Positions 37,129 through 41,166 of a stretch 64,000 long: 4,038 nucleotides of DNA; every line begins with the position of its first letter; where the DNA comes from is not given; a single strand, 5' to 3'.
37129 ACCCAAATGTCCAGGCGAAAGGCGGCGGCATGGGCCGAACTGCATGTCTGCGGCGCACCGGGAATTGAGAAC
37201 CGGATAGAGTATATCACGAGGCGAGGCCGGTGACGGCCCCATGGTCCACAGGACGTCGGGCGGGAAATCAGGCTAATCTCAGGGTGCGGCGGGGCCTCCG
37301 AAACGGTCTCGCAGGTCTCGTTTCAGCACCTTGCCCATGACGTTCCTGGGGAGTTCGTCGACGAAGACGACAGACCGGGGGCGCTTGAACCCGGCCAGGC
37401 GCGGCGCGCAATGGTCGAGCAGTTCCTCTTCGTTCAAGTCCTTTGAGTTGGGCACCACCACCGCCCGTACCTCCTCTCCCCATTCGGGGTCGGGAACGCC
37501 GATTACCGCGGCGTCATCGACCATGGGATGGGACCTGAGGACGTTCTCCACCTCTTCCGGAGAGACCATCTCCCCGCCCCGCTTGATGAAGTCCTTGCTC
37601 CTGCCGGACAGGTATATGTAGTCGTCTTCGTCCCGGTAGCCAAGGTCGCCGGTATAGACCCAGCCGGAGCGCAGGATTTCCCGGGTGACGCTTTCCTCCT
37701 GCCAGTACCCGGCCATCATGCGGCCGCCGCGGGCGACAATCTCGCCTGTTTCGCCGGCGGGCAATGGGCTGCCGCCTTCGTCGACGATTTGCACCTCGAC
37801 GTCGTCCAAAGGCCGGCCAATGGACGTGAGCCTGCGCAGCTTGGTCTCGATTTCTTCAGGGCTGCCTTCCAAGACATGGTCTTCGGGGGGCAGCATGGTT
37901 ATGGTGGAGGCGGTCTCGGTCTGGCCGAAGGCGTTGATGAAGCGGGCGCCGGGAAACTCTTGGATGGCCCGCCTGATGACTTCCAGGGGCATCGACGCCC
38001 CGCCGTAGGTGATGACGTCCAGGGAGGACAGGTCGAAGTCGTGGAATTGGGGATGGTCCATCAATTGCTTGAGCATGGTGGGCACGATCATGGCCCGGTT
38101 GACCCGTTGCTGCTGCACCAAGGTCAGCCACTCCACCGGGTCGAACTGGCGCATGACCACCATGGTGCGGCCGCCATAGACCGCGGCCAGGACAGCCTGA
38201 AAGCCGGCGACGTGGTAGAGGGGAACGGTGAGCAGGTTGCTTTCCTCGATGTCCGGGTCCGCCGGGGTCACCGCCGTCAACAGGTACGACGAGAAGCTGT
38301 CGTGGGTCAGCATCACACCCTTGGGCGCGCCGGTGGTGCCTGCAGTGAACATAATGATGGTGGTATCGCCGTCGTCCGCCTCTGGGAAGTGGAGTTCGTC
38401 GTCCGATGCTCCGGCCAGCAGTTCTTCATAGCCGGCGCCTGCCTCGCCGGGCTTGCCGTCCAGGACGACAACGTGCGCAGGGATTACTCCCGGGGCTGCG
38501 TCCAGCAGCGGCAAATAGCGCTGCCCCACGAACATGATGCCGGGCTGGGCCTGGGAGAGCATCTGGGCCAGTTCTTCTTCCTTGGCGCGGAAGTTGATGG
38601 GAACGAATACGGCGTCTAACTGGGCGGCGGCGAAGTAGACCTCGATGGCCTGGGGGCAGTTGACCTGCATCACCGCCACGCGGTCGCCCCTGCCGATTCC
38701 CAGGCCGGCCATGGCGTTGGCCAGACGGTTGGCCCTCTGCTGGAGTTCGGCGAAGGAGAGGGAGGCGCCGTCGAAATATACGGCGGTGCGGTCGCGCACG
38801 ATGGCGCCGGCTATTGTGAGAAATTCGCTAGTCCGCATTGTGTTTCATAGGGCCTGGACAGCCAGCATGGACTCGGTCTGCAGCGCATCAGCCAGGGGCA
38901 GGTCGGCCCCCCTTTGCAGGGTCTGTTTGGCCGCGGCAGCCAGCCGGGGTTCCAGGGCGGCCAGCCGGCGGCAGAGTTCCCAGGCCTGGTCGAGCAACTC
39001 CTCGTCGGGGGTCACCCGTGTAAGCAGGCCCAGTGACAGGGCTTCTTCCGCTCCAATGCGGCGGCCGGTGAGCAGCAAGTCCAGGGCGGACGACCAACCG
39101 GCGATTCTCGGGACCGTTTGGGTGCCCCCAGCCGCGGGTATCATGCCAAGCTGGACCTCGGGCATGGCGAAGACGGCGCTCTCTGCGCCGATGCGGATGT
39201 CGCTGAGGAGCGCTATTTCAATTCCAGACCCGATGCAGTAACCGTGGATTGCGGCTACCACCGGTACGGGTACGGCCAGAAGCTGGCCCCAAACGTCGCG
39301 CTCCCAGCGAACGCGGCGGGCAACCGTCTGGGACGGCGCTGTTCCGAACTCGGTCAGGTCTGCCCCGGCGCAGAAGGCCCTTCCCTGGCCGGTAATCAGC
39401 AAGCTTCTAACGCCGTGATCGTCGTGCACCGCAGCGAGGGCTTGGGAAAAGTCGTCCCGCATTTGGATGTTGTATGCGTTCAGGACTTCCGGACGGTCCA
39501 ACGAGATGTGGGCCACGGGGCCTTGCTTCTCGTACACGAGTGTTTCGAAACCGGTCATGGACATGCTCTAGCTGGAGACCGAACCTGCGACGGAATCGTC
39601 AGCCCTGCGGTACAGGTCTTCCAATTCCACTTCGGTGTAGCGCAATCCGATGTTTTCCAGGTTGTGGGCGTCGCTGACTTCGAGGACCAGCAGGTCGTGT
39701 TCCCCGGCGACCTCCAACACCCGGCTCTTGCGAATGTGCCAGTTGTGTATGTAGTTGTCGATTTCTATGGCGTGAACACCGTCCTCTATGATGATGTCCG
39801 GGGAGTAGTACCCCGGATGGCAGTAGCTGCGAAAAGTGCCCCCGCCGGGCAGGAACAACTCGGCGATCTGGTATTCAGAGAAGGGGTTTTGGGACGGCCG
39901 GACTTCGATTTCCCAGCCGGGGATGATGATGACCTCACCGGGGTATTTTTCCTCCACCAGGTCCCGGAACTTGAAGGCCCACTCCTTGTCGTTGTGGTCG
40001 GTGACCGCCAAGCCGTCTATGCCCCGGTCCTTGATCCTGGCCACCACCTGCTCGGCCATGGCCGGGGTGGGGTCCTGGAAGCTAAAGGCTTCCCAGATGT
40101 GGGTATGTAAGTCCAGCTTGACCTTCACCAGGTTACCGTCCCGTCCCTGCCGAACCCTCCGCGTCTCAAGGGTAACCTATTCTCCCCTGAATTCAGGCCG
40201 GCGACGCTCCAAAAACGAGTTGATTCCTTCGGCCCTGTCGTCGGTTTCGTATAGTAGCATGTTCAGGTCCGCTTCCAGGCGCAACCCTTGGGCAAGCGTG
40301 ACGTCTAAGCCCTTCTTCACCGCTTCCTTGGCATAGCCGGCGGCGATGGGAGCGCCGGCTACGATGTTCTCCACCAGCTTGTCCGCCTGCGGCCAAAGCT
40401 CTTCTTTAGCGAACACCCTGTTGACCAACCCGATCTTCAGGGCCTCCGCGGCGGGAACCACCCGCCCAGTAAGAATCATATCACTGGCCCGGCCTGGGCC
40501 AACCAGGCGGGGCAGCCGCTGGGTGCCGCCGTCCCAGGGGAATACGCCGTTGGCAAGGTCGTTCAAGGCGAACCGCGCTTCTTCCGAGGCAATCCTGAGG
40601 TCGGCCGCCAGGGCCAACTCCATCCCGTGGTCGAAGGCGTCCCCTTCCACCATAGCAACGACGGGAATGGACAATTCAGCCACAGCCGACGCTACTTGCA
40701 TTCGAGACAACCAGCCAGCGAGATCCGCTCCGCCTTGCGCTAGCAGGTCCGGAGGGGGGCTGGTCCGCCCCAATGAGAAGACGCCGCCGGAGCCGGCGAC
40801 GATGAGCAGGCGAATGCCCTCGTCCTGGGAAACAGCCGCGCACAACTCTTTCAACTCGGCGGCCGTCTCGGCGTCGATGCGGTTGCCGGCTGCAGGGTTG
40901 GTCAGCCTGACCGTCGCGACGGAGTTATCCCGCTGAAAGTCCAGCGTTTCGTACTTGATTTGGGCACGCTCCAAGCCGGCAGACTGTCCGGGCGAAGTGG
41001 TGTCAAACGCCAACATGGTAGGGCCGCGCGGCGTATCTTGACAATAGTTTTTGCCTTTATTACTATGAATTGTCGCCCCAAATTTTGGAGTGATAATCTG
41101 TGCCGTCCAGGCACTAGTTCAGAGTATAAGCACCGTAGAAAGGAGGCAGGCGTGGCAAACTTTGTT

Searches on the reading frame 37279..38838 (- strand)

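Call 11: search_protein_families(library=pfam, proteins=[window:37279-38838:-], max_evalue=0.001)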
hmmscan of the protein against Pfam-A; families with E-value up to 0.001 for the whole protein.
window:37279-38838:- (519 aa): 2 families
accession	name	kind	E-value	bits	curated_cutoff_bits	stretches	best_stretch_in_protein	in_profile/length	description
PF00501.34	AMP-binding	-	2.7e-85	286.9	29.9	1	15-379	9-384/384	AMP-binding enzyme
PF13193.12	AMP-binding_C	-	2.9e-21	76.6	24.5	1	429-503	1-76/76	AMP-binding enzyme C-terminal domain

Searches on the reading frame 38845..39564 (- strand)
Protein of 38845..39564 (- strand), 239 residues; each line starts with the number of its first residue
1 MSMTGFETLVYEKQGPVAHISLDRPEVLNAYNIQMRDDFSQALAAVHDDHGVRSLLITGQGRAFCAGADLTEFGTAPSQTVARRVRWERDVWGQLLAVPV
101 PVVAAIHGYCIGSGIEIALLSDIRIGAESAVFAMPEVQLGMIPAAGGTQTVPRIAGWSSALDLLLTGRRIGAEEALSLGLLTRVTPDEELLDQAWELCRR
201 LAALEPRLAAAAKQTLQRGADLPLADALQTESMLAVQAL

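Call 11: search_protein_families(library=pfam, proteins=[window:38845-39564:-], max_evalue=0.001)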
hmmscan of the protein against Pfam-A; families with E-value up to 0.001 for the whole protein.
window:38845-39564:- (239 aa): 2 families
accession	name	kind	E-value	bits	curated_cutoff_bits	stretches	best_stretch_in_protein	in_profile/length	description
PF00378.25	ECH_1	-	5.8e-57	193.3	27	1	13-235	2-224/251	Enoyl-CoA hydratase/isomerase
PF16113.10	ECH_2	-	3.2e-37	129.2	27.2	1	18-218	2-201/335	Enoyl-CoA hydratase/isomerase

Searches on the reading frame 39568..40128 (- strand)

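Call 11: search_protein_families(library=pfam, proteins=[window:39568-40128:-], max_evalue=0.001)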
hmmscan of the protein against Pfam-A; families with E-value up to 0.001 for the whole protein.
window:39568-40128:- (186 aa): 2 families
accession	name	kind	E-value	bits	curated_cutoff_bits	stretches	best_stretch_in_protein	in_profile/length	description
PF02811.25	PHP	-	1.2e-05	26.1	26.4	1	6-91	1-71/164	PHP domain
PF13263.12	PHP_C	-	0.00069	19.5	21.3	0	136-168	6-38/56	PHP-associated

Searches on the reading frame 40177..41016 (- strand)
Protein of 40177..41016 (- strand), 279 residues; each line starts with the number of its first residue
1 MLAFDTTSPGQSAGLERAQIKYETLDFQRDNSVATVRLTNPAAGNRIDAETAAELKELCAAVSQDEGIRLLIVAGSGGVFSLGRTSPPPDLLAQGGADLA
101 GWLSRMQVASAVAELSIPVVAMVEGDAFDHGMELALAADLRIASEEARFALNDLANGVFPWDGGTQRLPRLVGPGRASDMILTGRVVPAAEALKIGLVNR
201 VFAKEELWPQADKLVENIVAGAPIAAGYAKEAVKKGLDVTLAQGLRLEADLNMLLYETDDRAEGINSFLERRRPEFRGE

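Call 11: search_protein_families(library=pfam, proteins=[window:40177-41016:-], max_evalue=0.001)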
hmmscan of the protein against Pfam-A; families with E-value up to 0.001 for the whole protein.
window:40177-41016:- (279 aa): 2 families
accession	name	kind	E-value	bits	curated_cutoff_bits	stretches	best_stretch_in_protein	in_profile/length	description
PF00378.25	ECH_1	-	8.9e-50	169.8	27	1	29-278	2-250/251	Enoyl-CoA hydratase/isomerase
PF16113.10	ECH_2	-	4.4e-19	69.6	27.2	1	34-209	2-179/335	Enoyl-CoA hydratase/isomerase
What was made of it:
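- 40177..41016 (-): Crotonase (ECH_1), a recurrent divergently oriented neighbour. A functional link is unproven. Pfam hit (call 11).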
